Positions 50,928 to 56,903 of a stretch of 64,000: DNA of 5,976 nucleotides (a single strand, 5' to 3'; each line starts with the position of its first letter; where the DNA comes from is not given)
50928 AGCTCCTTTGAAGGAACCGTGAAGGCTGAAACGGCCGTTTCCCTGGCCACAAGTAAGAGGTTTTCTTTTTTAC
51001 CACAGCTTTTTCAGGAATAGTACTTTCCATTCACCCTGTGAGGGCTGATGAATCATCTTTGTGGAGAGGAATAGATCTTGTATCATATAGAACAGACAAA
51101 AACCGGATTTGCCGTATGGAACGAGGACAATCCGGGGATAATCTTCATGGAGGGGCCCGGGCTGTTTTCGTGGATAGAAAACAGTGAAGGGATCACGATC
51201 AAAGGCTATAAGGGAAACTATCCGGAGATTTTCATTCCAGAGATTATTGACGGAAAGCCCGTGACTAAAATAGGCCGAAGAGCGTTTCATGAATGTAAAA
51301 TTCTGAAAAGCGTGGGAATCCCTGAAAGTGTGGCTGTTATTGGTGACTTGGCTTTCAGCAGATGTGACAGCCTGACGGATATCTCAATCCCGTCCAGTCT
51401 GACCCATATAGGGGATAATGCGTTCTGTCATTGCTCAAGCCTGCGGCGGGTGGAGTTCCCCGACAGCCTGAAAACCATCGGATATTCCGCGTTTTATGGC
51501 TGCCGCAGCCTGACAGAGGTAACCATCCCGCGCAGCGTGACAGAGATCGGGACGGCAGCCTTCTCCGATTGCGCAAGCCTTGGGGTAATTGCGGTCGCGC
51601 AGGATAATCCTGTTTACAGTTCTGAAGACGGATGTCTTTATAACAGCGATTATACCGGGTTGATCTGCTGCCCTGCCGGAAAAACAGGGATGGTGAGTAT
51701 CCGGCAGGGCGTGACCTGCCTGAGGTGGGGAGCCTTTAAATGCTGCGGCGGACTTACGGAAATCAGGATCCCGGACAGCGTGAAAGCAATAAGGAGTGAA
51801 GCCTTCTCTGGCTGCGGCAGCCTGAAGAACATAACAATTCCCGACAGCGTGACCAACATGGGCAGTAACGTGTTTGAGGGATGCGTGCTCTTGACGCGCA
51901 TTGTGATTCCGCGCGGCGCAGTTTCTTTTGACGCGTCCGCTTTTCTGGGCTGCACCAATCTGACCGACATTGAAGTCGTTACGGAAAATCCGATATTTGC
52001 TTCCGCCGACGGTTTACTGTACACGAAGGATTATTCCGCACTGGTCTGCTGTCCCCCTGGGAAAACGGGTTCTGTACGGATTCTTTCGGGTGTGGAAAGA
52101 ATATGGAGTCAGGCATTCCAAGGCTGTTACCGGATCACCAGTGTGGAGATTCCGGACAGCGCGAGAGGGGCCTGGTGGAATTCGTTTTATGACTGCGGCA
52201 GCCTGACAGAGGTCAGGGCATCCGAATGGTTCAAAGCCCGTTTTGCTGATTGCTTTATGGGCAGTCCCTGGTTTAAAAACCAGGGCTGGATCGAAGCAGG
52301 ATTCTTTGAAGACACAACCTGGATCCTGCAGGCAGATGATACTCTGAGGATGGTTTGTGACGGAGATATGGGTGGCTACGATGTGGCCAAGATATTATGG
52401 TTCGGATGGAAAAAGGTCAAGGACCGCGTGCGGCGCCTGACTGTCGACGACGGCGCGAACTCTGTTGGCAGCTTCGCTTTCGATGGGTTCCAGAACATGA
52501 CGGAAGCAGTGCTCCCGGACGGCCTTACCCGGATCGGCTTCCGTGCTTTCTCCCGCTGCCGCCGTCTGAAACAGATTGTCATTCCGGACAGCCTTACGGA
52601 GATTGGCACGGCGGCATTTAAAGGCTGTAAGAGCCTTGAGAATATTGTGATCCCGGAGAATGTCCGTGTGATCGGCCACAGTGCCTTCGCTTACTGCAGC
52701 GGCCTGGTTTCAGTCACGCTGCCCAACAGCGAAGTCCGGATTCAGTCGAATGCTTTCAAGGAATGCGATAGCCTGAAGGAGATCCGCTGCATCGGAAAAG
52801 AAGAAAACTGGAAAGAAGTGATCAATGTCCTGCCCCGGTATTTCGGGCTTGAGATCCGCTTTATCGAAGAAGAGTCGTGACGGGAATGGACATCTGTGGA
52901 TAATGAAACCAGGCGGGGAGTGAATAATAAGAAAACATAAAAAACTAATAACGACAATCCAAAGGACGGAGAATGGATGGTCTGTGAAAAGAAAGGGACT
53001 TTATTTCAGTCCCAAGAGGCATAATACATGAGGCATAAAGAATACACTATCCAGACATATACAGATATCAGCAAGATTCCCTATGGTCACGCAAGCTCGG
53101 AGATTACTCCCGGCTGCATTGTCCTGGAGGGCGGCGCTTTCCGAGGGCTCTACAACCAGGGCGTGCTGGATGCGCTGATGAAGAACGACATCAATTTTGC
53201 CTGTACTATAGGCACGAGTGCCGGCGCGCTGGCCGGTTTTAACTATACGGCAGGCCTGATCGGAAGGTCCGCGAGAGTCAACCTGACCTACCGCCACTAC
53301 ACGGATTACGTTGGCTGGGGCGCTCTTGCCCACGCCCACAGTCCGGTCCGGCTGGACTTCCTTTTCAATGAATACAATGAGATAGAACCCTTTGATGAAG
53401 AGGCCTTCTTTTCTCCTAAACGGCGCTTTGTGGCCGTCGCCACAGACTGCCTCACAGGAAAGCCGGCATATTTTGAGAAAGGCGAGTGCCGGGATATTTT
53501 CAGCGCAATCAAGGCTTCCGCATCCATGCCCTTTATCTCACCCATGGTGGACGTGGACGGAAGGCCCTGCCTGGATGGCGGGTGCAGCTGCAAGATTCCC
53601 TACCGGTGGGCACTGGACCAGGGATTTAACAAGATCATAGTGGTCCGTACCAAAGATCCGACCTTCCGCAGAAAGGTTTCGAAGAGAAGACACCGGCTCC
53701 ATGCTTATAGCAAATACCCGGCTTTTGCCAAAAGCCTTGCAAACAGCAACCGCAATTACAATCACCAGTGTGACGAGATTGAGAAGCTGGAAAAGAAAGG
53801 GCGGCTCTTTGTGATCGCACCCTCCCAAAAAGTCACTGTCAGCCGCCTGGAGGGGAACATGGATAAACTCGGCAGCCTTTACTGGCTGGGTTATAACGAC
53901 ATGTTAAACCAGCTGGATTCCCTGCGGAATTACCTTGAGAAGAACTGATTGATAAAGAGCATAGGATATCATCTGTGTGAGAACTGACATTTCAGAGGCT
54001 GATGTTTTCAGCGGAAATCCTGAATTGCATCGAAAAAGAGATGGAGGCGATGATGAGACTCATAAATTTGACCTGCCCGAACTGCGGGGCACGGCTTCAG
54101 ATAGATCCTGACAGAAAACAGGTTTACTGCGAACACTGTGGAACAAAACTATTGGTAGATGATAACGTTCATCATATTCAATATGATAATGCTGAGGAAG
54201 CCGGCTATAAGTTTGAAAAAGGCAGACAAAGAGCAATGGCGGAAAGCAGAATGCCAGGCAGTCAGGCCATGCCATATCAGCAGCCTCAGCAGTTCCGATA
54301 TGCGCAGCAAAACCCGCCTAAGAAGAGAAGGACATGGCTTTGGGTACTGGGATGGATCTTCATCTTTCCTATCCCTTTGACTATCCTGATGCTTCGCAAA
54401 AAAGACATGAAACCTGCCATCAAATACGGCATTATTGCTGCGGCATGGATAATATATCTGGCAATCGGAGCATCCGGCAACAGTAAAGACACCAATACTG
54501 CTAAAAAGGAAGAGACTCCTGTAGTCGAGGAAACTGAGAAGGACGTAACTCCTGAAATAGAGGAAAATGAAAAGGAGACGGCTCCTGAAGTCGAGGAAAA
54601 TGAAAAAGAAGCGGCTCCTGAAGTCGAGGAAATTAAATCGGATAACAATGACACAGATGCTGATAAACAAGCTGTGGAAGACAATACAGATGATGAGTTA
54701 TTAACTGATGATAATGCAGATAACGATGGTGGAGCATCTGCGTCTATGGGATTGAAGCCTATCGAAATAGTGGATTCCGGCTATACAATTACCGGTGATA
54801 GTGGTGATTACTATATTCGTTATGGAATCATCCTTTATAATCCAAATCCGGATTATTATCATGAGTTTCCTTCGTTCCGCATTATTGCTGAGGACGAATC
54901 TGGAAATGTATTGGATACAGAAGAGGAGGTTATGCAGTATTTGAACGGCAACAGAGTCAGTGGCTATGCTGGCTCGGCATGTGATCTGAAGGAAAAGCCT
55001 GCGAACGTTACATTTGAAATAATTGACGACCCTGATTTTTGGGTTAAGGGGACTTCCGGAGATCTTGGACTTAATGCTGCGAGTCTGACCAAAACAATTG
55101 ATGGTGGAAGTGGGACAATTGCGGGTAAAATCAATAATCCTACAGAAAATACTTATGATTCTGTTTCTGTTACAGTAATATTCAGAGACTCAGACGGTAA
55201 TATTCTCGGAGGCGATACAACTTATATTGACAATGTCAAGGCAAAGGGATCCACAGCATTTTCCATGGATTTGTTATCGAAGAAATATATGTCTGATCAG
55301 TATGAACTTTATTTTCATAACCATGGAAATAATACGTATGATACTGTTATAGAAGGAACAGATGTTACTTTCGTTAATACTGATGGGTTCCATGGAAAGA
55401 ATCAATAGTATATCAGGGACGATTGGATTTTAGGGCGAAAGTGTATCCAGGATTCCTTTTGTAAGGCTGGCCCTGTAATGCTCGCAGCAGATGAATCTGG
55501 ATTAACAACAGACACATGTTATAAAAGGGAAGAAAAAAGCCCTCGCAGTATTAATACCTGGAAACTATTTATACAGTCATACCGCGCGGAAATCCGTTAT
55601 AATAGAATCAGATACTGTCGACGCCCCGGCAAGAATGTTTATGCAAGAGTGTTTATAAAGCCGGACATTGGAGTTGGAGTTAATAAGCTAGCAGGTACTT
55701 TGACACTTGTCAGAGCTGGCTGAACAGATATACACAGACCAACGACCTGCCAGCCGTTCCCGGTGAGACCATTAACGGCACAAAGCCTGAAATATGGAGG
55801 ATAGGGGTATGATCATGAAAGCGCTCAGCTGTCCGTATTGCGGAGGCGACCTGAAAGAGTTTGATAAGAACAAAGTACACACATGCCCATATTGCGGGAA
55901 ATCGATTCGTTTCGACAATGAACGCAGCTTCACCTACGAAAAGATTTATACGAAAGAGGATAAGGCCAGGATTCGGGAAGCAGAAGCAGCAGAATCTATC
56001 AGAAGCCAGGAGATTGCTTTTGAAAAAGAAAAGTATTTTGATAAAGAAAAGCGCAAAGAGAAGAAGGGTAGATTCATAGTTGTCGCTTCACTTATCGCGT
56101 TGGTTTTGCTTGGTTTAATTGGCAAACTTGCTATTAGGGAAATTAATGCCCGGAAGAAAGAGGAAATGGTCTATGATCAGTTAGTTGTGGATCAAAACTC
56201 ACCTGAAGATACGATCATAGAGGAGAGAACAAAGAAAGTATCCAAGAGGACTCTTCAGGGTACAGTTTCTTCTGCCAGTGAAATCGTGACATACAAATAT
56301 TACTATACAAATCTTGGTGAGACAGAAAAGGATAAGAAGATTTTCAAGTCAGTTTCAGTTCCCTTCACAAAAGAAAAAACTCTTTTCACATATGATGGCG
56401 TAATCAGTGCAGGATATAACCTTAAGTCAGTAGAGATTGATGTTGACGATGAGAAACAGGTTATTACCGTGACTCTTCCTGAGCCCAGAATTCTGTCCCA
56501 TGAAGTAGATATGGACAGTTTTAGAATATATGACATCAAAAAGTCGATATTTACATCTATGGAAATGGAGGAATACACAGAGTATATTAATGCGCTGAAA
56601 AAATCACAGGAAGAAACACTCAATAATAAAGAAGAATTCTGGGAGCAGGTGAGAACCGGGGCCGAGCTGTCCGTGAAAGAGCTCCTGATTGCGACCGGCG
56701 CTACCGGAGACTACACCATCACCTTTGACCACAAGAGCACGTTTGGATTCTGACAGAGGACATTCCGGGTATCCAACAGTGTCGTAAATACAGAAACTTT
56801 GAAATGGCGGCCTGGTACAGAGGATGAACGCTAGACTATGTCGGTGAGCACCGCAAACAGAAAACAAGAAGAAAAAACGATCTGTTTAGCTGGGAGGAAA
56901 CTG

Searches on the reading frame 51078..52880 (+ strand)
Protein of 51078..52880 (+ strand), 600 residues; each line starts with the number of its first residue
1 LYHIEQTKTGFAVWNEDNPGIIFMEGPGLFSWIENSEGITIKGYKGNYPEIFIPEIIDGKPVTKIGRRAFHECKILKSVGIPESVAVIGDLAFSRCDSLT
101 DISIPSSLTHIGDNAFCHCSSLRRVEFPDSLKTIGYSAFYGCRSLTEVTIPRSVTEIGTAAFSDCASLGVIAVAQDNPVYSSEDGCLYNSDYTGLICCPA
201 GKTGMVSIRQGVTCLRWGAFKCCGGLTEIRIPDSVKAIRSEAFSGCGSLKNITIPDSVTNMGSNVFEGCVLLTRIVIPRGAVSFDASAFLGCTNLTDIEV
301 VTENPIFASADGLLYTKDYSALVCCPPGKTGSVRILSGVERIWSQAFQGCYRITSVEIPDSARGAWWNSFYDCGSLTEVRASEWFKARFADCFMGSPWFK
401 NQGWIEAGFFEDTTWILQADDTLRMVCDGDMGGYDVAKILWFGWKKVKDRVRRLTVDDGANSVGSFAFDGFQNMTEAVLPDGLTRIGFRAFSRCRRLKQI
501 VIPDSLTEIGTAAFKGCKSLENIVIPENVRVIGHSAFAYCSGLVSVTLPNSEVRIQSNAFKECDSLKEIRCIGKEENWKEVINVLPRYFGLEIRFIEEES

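Call 5: search_protein_families(library=pfam, proteins=[window:51078-52880:+], max_evalue=0.01)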
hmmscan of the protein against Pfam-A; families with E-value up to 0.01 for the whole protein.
window:51078-52880:+ (600 aa): 4 families
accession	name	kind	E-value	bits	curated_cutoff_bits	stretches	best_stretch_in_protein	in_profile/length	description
PF13306.12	LRR_5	-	2.5e-99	328.4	27.7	4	60-168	20-126/127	BspA type Leucine rich repeat region (6 copies)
PF13855.12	LRR_8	-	1.1e-09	38.4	27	0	87-124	15-53/61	Leucine rich repeat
PF05725.18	FNIP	-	5.6e-06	26.8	21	0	475-509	6-39/44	FNIP Repeat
PF21711.3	DCTN5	-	0.004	17.3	40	0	516-552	125-161/182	Dynactin subunit 5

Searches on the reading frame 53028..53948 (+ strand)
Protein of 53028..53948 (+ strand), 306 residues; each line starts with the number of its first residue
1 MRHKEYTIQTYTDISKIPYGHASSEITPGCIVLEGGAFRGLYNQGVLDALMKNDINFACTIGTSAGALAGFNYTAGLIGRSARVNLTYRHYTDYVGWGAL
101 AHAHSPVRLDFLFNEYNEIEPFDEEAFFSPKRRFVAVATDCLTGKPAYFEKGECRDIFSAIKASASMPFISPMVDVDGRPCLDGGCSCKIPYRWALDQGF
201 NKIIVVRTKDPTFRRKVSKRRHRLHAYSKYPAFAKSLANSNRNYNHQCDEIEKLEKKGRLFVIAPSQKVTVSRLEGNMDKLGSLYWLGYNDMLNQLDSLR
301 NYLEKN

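Call 5: search_protein_families(library=pfam, proteins=[window:53028-53948:+], max_evalue=0.01)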
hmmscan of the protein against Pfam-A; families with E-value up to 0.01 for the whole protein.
window:53028-53948:+ (306 aa): 2 families
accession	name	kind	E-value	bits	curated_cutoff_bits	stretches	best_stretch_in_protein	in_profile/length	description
PF19890.4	DUF6363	-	2e-22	79.2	26.4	1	230-304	1-75/75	Domain of unknown function (DUF6363)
PF01734.28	Patatin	-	5e-13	50.1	27.7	1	31-192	1-187/191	Patatin-like phospholipase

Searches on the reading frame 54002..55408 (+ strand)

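Call 5: search_protein_families(library=pfam, proteins=[window:54002-55408:+], max_evalue=0.01)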
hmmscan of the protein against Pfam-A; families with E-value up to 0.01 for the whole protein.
window:54002-55408:+ (468 aa): 9 families
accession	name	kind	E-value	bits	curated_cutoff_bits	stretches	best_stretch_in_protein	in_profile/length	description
PF08271.17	Zn_Ribbon_TF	-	1.1e-05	25.3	29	1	24-59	2-38/43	TFIIB zinc-binding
PF13240.11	Zn_Ribbon_1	-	0.00071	19.7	25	0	25-31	16-22/23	zinc-ribbon domain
PF22251.1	PFF1_TM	-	0.0015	18.5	32.3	1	111-230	70-191/300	Vacuolar membrane protease, transmembrane domain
PF21344.3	Zn_ribbon_LysW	-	0.002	18.2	27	1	24-66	2-46/46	Alpha-aminoadipate carrier protein LysW-like, globular domain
PF13248.11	Zn_ribbon_3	-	0.002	18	27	1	23-50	3-26/26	zinc-ribbon domain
PF13717.11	Zn_ribbon_4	-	0.0028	18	30.3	0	23-49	3-34/36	zinc-ribbon domain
PF24463.1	DUF7577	-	0.0045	17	28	0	41-48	3-10/27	Domain of unknown function (DUF7577)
PF22289.1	DmmA-like_C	-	0.0065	16.9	27.4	0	24-54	3-32/44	Dimethylamine monooxygenase subunit DmmA-like, C-terminal domain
PF22747.2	Zn_ribbon_DUF2089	-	0.0095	16.5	27.6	0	25-49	1-21/32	DUF2089 zinc ribbon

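Call 6: search_protein_families(library=padloc, proteins=[window:54002-55408:+], max_evalue=0.01)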
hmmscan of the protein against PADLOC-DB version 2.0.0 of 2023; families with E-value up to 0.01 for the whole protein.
window:54002-55408:+ (468 aa): 2 families
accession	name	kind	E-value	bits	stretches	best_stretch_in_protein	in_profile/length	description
PDLC04162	HEC-08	-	0.0023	15.1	1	18-55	239-276/358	-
PDLC01691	Cas12f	-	0.0082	14.1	0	24-55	290-320/332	CAS-V-F; effector__SPE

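Call 7: search_protein_families(library=ncbifam, proteins=[window:54002-55408:+], max_evalue=0.01)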
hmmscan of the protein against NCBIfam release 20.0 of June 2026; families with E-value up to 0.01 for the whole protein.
window:54002-55408:+ (468 aa): 2 families
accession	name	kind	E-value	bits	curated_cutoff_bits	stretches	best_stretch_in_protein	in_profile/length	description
NF038353.1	FxLYD_dom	domain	4.9e-08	32.7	23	1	369-427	2-60/71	FxLYD domain-containing protein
TIGR02098.1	MJ0042_CXXC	domain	0.0083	15.8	20.9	0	22-48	2-33/38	MJ0042-type zinc finger domain-containing protein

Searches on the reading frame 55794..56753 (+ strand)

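Call 5: search_protein_families(library=pfam, proteins=[window:55794-56753:+], max_evalue=0.01)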
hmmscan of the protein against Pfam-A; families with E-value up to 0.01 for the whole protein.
window:55794-56753:+ (319 aa): 5 families
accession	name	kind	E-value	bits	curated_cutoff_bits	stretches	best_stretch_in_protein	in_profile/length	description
PF14014.11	DUF4230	-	1.6e-25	90.4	27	1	159-303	4-143/148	Protein of unknown function (DUF4230)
PF13248.11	Zn_ribbon_3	-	0.00091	19.1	27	0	30-41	4-15/26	zinc-ribbon domain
PF24460.1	DUF7575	-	0.0014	18.4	28.5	0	29-38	4-13/28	Domain of unknown function (DUF7575)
PF10276.14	zf-CHCC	-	0.0041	17.6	27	0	23-36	22-35/37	Zinc-finger domain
PF08785.16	Ku_PK_bind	-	0.0091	16.6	25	0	249-289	54-95/120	Ku C terminal domain like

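Call 6: search_protein_families(library=padloc, proteins=[window:55794-56753:+], max_evalue=0.01)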
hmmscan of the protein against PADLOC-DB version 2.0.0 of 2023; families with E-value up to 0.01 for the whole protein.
window:55794-56753:+ (319 aa): 0 families

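Call 7: search_protein_families(library=ncbifam, proteins=[window:55794-56753:+], max_evalue=0.01)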
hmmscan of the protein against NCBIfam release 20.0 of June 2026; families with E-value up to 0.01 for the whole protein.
window:55794-56753:+ (319 aa): 1 family
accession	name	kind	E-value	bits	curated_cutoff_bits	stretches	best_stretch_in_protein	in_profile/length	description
NF047912.1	ECs_2282_CxxC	subfamily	0.0012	18.7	37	1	11-42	3-41/60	ECs_2282 family putative zinc-binding protein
